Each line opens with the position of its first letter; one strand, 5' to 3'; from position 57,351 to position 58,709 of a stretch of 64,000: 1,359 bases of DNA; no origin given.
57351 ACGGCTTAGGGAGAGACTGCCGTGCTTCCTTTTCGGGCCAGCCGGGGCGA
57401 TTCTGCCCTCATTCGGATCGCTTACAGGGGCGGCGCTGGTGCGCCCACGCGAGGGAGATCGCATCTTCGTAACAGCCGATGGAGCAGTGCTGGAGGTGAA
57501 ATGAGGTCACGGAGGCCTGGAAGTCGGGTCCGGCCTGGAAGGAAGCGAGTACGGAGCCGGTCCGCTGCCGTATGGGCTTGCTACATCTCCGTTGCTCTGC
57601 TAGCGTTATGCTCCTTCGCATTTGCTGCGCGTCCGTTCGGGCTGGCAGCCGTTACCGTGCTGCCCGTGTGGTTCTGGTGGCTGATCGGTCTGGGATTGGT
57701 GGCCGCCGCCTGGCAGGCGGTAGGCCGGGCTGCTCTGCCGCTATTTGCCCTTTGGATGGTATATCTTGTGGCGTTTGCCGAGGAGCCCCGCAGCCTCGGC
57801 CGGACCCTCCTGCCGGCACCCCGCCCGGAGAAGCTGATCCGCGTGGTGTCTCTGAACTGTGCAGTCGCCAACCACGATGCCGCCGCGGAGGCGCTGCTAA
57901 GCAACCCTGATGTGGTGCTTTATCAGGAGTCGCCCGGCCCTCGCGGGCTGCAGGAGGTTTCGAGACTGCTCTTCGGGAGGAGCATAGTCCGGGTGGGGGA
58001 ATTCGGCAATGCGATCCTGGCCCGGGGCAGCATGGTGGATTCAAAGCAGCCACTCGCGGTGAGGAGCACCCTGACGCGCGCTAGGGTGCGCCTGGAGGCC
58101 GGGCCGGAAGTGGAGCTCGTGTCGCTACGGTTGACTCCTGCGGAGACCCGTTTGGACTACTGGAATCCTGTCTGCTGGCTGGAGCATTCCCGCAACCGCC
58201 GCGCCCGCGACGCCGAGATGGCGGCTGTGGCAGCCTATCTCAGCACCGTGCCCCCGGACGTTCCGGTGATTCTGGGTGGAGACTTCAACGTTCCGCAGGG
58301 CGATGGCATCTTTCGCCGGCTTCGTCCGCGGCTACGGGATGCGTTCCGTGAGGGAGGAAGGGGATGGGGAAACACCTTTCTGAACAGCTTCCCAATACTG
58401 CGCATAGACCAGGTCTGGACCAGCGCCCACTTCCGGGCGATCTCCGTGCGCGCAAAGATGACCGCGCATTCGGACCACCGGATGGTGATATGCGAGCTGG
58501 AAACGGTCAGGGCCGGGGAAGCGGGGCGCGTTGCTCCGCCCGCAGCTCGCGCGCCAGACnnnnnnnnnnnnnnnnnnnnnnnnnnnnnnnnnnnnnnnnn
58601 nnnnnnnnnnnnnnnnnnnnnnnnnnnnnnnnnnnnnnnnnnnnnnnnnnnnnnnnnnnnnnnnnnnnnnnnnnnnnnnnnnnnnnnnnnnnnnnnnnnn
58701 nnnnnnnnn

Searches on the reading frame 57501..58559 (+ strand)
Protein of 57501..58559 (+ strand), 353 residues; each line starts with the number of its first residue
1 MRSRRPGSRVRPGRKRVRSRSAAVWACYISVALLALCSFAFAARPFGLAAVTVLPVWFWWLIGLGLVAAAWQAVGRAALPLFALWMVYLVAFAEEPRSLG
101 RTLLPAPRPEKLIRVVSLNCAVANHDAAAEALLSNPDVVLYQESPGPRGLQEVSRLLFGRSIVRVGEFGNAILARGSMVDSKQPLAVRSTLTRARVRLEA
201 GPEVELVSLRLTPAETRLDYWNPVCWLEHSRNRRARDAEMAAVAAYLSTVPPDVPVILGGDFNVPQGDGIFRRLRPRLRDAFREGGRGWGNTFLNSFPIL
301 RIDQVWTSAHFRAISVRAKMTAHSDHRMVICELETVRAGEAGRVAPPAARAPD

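Call 3: search_protein_families(library=pfam, proteins=[window:57501-58559:+], max_evalue=0.01)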
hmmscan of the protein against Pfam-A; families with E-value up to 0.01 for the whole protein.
window:57501-58559:+ (353 aa): 1 family
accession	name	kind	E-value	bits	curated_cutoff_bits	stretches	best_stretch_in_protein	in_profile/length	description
PF03372.29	Exo_endo_phos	-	1.2e-16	61.6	24.5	1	117-326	2-225/225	Endonuclease/Exonuclease/phosphatase family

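Call 4: search_protein_families(library=ncbifam, proteins=[window:57501-58559:+], max_evalue=0.01)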
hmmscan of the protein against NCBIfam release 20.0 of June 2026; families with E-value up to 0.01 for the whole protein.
window:57501-58559:+ (353 aa): 0 families

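Call 5: find_homologous_proteins(query=window:57501-58559:+, max_evalue=0.001)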
Query window:57501-58559:+ (353 aa): 144 proteins with E <= 0.001 among 8000 candidates; the best 120 are listed.
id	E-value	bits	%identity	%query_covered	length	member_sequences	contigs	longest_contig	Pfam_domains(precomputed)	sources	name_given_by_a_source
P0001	1.2e-230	783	100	100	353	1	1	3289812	PF03372.30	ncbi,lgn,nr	ncbi:MAG: hypothetical protein KatS3mg024_1644 [Armatimonadota bacterium]|nr:MAG: hypothetical prote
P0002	3.1e-193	660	84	100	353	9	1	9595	PF03372.30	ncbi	ncbi:MAG: endonuclease/exonuclease/phosphatase family protein [Armatimonadota bacterium]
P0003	7.8e-192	655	84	100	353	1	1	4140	PF03372.30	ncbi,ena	-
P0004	1.1e-154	533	74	88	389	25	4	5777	PF03372.30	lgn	-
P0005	2.2e-144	499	71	93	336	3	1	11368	PF03372.30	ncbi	-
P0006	5.8e-97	343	55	84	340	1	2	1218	PF03372.30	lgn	-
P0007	2.8e-84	301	48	90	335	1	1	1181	PF03372.30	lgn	-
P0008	2.5e-83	298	48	84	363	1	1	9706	PF03372.30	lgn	-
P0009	4.2e-83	298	49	87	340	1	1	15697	PF03372.30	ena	-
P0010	4.4e-83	297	44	90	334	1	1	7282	PF03372.30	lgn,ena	-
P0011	2.6e-82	295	49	88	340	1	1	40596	PF03372.30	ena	-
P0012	1.1e-81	293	49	83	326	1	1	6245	PF03372.30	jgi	jgi:vancomycin resistance protein VanJ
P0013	3.1e-81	291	47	89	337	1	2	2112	PF03372.30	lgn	-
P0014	8.5e-81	290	50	84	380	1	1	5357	PF03372.30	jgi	jgi:vancomycin resistance protein VanJ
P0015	9.7e-81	290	46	90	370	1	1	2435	PF03372.30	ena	-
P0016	5.3e-80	287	47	86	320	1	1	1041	PF03372.30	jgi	jgi:endonuclease/exonuclease/phosphatase (EEP) superfamily protein YafD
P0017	1.6e-79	286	45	91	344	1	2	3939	PF03372.30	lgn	-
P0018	4.0e-79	284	51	83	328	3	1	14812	PF03372.30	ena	-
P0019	1.9e-78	282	49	86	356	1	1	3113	PF03372.30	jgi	jgi:vancomycin resistance protein VanJ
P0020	5.7e-78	281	48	84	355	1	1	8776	PF03372.30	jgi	jgi:vancomycin resistance protein VanJ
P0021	6.4e-78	280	47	94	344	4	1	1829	PF03372.30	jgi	jgi:endonuclease/exonuclease/phosphatase (EEP) superfamily protein YafD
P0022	1.0e-77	280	44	94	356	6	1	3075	PF03372.30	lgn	-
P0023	6.1e-77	277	46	91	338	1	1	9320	PF03372.30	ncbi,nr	ncbi:MAG: endonuclease/exonuclease/phosphatase family protein [Armatimonadetes bacterium]|nr:endonuc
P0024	7.3e-77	277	47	90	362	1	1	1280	PF03372.30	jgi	jgi:endonuclease/exonuclease/phosphatase (EEP) superfamily protein YafD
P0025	1.2e-76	276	46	86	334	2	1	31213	PF03372.30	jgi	jgi:vancomycin resistance protein VanJ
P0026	1.5e-76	276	47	84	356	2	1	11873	PF03372.30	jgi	jgi:endonuclease/exonuclease/phosphatase (EEP) superfamily protein YafD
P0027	2.5e-76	275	48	84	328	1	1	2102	PF03372.30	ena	-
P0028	4.4e-76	274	45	91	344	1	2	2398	PF03372.30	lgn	-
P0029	4.6e-76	274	47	90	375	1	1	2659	PF03372.30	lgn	-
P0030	2.7e-75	272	47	89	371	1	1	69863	PF03372.30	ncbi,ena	-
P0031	3.8e-75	271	42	92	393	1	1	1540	PF03372.30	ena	-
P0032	7.0e-75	270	49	84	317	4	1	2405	PF03372.30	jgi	jgi:endonuclease/exonuclease/phosphatase (EEP) superfamily protein YafD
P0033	3.3e-73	265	44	92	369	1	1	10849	PF03372.30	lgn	-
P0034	4.0e-73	265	44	86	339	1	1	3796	PF03372.30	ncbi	ncbi:MAG: endonuclease/exonuclease/phosphatase family protein [bacterium]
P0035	5.3e-73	264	48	81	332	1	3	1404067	PF03372.30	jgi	jgi:hypothetical protein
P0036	1.2e-72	263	47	89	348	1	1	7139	PF03372.30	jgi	jgi:endonuclease/exonuclease/phosphatase (EEP) superfamily protein YafD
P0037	2.1e-72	262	46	88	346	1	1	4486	PF03372.30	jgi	jgi:endonuclease/exonuclease/phosphatase (EEP) superfamily protein YafD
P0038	3.2e-72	262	43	87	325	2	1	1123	PF03372.30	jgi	jgi:endonuclease/exonuclease/phosphatase (EEP) superfamily protein YafD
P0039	6.3e-72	261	44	86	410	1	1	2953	PF03372.30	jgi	jgi:endonuclease/exonuclease/phosphatase (EEP) superfamily protein YafD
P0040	1.7e-71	259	46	83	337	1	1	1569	PF03372.30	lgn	-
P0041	1.7e-71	259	45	86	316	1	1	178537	PF03372.30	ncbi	-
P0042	2.2e-71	259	44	86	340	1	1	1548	PF03372.30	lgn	-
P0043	6.6e-71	257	46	90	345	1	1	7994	PF03372.30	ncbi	-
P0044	5.9e-70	254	44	90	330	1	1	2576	PF03372.30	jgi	jgi:endonuclease/exonuclease/phosphatase (EEP) superfamily protein YafD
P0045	8.0e-70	254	43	82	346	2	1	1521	PF03372.30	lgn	-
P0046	2.2e-69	252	47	82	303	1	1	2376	PF03372.30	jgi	jgi:endonuclease/exonuclease/phosphatase (EEP) superfamily protein YafD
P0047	1.2e-68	250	50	69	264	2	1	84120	PF03372.30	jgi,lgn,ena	-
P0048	1.3e-67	247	42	85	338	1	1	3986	PF03372.30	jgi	-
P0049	1.4e-67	246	40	92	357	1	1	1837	PF03372.30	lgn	-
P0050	4.4e-67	245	44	86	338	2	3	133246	PF03372.30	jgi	jgi:endonuclease/exonuclease/phosphatase (EEP) superfamily protein YafD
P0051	8.8e-67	244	44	83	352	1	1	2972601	PF03372.30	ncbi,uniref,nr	ncbi:Metal-dependent hydrolase, endonuclease/exonuclease/phosphatase family [Singulisphaera sp. GP18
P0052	1.2e-66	243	46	83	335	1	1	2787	PF03372.30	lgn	-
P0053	1.4e-66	243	47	84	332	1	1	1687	PF03372.30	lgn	-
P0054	1.7e-66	243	43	92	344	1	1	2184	PF03372.30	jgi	jgi:vancomycin resistance protein VanJ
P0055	3.8e-66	242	46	70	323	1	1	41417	PF03372.30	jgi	jgi:vancomycin resistance protein VanJ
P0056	4.5e-66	241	46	84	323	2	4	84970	PF03372.30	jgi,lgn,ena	-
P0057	7.4e-66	241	44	86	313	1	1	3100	PF03372.30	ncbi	ncbi:MAG: endonuclease/exonuclease/phosphatase family protein [Actinomycetota bacterium]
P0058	1.0e-65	240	47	86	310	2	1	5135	PF03372.30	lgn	-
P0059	1.6e-65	240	45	91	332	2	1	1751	PF03372.30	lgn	-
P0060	2.7e-65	239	41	87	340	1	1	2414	PF03372.30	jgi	-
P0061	4.2e-65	238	40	88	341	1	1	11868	PF03372.30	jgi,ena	-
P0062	1.0e-64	237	50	63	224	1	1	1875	PF03372.30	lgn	-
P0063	1.5e-64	236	42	82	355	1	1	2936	PF03372.30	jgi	jgi:endonuclease/exonuclease/phosphatase (EEP) superfamily protein YafD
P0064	1.8e-64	236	44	84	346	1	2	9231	PF03372.30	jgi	jgi:endonuclease/exonuclease/phosphatase family metal-dependent hydrolase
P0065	1.9e-64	236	45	72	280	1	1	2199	PF03372.30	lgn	-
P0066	2.3e-64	236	44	86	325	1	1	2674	PF03372.30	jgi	jgi:endonuclease/exonuclease/phosphatase (EEP) superfamily protein YafD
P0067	3.7e-64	235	42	83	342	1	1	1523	PF03372.30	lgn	-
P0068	4.7e-64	235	44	94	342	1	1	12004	PF03372.30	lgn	-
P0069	1.2e-63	233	42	88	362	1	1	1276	PF03372.30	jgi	jgi:endonuclease/exonuclease/phosphatase (EEP) superfamily protein YafD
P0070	3.0e-63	232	47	71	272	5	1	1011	PF03372.30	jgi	jgi:endonuclease/exonuclease/phosphatase family metal-dependent hydrolase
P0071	4.2e-63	232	44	86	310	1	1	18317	PF03372.30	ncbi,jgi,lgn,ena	-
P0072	2.4e-62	229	43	87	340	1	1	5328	PF03372.30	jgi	jgi:vancomycin resistance protein VanJ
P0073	2.5e-62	229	43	86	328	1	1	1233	PF03372.30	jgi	-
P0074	2.8e-62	229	37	90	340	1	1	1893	PF03372.30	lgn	-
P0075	2.9e-62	229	42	86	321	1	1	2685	PF03372.30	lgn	-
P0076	4.1e-62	228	39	93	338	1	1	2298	PF03372.30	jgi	jgi:vancomycin resistance protein VanJ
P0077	4.2e-62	228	42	82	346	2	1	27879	PF03372.30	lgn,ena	-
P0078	5.8e-62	228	42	91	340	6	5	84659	PF03372.30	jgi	jgi:hypothetical protein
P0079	6.6e-62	228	40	84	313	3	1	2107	PF03372.30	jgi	-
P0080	9.7e-62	227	42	80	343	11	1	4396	PF03372.30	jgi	jgi:endonuclease/exonuclease/phosphatase (EEP) superfamily protein YafD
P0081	1.5e-61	227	42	84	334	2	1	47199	PF03372.30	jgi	-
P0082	2.0e-61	226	41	83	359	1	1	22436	PF03372.30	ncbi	ncbi:MAG: endonuclease/exonuclease/phosphatase family protein [Armatimonadota bacterium]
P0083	1.2e-60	224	37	95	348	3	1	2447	PF03372.30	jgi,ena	-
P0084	1.8e-60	223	42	88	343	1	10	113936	PF03372.30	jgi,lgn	jgi:hypothetical protein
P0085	2.8e-60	222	36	90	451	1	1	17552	PF03372.30,PF13298.13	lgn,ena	-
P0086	9.6e-60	221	41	86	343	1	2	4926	PF03372.30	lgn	-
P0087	2.6e-59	219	40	83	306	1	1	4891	PF03372.30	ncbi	-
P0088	2.9e-59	219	46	62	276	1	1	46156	PF03372.30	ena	-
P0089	5.2e-59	218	43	82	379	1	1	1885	PF03372.30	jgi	jgi:vancomycin resistance protein VanJ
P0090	3.2e-58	216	40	88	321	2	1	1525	PF03372.30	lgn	-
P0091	6.6e-58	215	38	93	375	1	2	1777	PF03372.30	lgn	-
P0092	2.3e-57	213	39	90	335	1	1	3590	PF03372.30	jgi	jgi:vancomycin resistance protein VanJ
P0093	4.3e-57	212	39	90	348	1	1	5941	PF03372.30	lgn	-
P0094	1.2e-56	211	41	86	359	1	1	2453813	PF03372.30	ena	-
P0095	1.4e-56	210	39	84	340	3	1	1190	PF03372.30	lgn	-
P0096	1.4e-56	210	42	86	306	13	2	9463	PF03372.30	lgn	-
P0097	2.7e-56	209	41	86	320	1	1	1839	PF03372.30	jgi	jgi:endonuclease/exonuclease/phosphatase (EEP) superfamily protein YafD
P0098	9.7e-56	208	40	86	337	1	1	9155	PF03372.30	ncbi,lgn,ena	-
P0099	1.0e-55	207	38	85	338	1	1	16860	PF03372.30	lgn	-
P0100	1.0e-55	207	41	81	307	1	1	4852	PF03372.30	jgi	jgi:endonuclease/exonuclease/phosphatase (EEP) superfamily protein YafD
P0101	1.5e-55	207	39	88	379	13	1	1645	PF03372.30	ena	-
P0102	3.3e-55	206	42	72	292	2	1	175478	PF03372.30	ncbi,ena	-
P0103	3.6e-55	206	40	87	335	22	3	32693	PF03372.30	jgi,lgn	jgi:endonuclease/exonuclease/phosphatase (EEP) superfamily protein YafD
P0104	1.3e-54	204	36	89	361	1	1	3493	PF03372.30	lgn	-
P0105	7.9e-54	201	40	92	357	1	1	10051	PF03372.30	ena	-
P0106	1.1e-53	201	41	82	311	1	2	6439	PF03372.30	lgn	-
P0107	1.2e-52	197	37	94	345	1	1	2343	PF03372.30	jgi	jgi:endonuclease/exonuclease/phosphatase (EEP) superfamily protein YafD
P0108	1.3e-52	197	43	63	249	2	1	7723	PF03372.30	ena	-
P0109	1.4e-52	197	41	83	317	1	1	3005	PF03372.30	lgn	-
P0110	2.1e-52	197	39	93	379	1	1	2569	PF03372.30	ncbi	-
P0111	1.1e-51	194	42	83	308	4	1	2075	PF03372.30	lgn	-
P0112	2.8e-49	186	35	86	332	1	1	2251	PF03372.30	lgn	-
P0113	6.9e-49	185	35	92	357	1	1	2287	PF03372.30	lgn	-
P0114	7.8e-49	185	42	63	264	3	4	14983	PF03372.30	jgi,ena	-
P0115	1.4e-48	184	39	82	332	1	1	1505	PF03372.30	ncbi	-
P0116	1.7e-48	184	37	86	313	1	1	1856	PF03372.30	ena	-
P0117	2.2e-48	183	37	81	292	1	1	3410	PF03372.30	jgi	jgi:endonuclease/exonuclease/phosphatase family metal-dependent hydrolase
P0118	2.6e-48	183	36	83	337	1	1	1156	PF03372.30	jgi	jgi:vancomycin resistance protein VanJ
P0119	3.1e-48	183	42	71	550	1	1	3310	PF03372.30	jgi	jgi:endonuclease/exonuclease/phosphatase (EEP) superfamily protein YafD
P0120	4.5e-48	182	36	83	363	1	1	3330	PF03372.30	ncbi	ncbi:MAG: endonuclease/exonuclease/phosphatase family protein [Planctomycetaceae bacterium]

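Call 6: search_solved_structures(query=window:57501-58559:+, max_evalue=1, show_alignments=2)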
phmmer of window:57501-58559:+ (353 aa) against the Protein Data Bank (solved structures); distinct sequences matched with E-value up to 1: 1.
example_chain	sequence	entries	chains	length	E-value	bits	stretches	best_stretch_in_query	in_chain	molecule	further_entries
9joq_A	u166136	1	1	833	0.21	13.9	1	206-271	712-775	beta-N-Acetylhexosaminidases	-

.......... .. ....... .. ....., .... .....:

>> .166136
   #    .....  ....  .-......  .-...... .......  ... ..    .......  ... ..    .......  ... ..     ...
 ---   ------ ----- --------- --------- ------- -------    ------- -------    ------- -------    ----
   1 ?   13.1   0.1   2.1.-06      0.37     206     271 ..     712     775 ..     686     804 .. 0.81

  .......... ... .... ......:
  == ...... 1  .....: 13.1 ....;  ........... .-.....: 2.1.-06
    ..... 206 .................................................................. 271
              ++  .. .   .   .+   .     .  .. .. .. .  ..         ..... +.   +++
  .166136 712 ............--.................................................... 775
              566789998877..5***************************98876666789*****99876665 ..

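Call 8: find_related_loci(query=A1, collection=genome_contigs, flank=10000)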
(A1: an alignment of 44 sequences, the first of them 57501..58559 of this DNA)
Query A1 (353 aa) in genome_contigs; peptide patterns used: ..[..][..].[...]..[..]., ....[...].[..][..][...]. (x = any residue, [..] = any of these).
533 stretches matched a pattern; 233 encode a relative of the query (tblastn E <= 1e-3); the best 80 are kept; 80 distinct loci.
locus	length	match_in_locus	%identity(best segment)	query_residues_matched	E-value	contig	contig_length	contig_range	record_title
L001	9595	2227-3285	84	1-353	0e+0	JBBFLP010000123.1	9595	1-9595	MAG: Armatimonadota bacterium isolate Uz-U4-28 NODE_4257_length_9595_cov_6.373585, whole genome shotgun sequence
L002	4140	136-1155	84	1-340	0e+0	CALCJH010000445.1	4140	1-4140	MAG: uncultured bacterium isolate H1_Bin_MAXBIN__082_sub_1 genome assembly, contig: c_000000221535, whole genome shotgun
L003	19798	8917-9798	50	45-333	2e-79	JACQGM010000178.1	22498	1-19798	MAG: Armatimonadetes bacterium isolate NC_groundwater_1073_Ag_S2p5_69_131 S_2p5_S6_coassembly_k141_2240171, whole genome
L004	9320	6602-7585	46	12-333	4e-78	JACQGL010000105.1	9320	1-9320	MAG: Armatimonadetes bacterium isolate NC_groundwater_1072_Ag_S2p5_66_82 S_2p5_S6_coassembly_k141_2088700, whole genome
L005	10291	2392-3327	44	29-333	7e-78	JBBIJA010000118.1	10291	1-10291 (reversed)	MAG: Armatimonadota bacterium isolate PGF172224_bin_151 NODE_3063_length_10291_cov_4.234174, whole genome shotgun sequen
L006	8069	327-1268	45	29-334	1e-76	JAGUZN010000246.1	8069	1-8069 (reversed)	MAG: Armatimonadota bacterium isolate DeMMO6_22 c_000000079567, whole genome shotgun sequence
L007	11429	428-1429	46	6-333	5e-76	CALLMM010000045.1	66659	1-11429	MAG: uncultured Chthonomonadales bacterium isolate N1_Bin_MAXBIN__064_1 genome assembly, contig: c_000003693218, whole g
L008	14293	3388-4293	47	38-333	5e-74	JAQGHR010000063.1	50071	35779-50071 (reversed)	MAG: Planctomycetota bacterium isolate RYN_438 scaffold_2774060, whole genome shotgun sequence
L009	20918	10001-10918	45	32-333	4e-74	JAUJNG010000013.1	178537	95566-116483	MAG: Abditibacterium sp. isolate YX2bin22 opera_contig_181, whole genome shotgun sequence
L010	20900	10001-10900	45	41-336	4e-74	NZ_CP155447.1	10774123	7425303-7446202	Singulisphaera sp. Ch08 chromosome, complete genome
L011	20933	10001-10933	44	29-333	7e-74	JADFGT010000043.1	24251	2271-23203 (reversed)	MAG: Armatimonadota bacterium isolate B31T1B5 B31T1B5_NODE1664, whole genome shotgun sequence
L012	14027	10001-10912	47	38-333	7e-74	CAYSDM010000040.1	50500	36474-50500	MAG TPA_asm: uncultured Chthonomonadaceae bacterium isolate binchicken_co274_461 genome assembly, contig: NODE_1764_leng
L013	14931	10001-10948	41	25-332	5e-72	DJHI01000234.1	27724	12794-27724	MAG TPA_asm: Armatimonadetes bacterium UBA5829 UBA5829_contig_86, whole genome shotgun sequence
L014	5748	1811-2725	42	29-332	4e-72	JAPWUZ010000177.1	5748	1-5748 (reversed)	MAG: Armatimonadota bacterium isolate RSWS16 scaffold_3464_c1, whole genome shotgun sequence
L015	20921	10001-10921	44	44-337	1e-71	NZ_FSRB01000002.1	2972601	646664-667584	Singulisphaera sp. GP187, whole genome shotgun sequence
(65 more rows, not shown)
